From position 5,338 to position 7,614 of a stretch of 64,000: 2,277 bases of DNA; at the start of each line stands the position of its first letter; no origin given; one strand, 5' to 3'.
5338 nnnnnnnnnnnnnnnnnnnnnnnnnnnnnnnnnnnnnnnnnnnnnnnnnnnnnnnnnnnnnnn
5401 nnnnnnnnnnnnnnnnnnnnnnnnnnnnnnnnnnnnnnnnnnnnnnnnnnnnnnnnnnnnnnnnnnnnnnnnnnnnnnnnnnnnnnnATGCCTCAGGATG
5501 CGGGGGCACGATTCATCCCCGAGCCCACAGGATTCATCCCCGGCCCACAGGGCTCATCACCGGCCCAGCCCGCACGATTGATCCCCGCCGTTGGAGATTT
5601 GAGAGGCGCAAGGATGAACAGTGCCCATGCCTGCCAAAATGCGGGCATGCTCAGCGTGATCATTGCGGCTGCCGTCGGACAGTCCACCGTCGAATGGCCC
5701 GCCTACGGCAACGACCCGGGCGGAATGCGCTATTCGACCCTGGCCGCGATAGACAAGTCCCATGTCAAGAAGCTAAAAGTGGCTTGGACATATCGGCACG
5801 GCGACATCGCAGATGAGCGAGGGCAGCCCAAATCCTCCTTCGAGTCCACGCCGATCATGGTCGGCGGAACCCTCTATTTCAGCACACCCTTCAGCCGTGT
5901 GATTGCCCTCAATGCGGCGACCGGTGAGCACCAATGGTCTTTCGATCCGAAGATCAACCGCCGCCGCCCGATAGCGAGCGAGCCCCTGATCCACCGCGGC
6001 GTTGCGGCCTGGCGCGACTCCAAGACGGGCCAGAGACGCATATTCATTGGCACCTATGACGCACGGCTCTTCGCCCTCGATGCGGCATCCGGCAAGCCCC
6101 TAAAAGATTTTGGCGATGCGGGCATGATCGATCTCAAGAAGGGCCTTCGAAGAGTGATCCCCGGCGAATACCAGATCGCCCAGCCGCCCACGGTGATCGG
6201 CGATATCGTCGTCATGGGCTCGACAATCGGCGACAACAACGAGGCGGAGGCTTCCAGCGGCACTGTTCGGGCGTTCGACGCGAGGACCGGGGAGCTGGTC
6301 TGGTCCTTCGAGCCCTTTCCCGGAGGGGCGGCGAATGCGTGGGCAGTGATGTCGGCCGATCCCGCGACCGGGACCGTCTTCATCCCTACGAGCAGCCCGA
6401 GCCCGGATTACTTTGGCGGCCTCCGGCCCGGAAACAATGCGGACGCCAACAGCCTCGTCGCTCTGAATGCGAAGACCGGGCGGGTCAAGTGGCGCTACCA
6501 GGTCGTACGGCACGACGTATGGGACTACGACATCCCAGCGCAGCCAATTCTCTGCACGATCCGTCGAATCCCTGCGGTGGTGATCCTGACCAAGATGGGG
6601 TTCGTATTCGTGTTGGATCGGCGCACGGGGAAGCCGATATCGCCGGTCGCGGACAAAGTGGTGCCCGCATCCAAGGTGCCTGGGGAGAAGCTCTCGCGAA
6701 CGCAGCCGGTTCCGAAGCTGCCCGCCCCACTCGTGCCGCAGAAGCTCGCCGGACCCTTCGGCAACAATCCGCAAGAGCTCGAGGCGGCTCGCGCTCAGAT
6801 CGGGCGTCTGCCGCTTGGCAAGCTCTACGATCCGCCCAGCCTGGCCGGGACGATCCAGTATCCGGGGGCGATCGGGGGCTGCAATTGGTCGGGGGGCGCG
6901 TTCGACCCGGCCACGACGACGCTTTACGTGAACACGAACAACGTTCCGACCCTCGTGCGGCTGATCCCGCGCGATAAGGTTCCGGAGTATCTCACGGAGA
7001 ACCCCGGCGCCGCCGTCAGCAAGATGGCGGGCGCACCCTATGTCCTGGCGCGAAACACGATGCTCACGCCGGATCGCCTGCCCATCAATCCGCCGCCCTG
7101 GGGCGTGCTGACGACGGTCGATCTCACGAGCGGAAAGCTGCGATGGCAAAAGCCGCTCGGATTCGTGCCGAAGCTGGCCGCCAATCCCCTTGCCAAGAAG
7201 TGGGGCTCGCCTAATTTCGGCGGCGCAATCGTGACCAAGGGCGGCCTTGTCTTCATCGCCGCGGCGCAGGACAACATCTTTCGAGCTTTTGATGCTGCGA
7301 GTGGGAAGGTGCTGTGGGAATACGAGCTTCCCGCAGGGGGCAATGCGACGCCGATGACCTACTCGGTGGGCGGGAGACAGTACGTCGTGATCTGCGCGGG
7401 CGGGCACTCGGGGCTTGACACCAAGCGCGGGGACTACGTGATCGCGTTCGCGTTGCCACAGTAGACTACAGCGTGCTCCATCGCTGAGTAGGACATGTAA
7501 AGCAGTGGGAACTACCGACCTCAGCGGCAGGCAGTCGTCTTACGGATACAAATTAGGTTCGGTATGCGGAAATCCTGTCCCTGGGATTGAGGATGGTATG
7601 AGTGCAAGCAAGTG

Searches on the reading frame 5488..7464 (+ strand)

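Call 74: search_protein_families(library=pfam, proteins=[window:5488-7464:+], max_evalue=0.0001)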
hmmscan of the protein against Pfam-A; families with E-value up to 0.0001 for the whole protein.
window:5488-7464:+ (658 aa): 3 families
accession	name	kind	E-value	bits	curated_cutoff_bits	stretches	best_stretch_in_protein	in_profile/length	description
PF01011.28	PQQ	-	1.3e-208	694.9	26.7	1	70-633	1-595/595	Glucose/ethanol/alcohol dehydrogenase, beta-propeller domain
PF13360.13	PQQ_2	-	4.3e-25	89.2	27.6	3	182-340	33-147/233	Outer membrane protein assembly factor BamB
PF13570.13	Beta-prop_ACSF4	-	2.7e-09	37.3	133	0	586-636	103-153/329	Beta-alanine-activating enzyme, beta-propeller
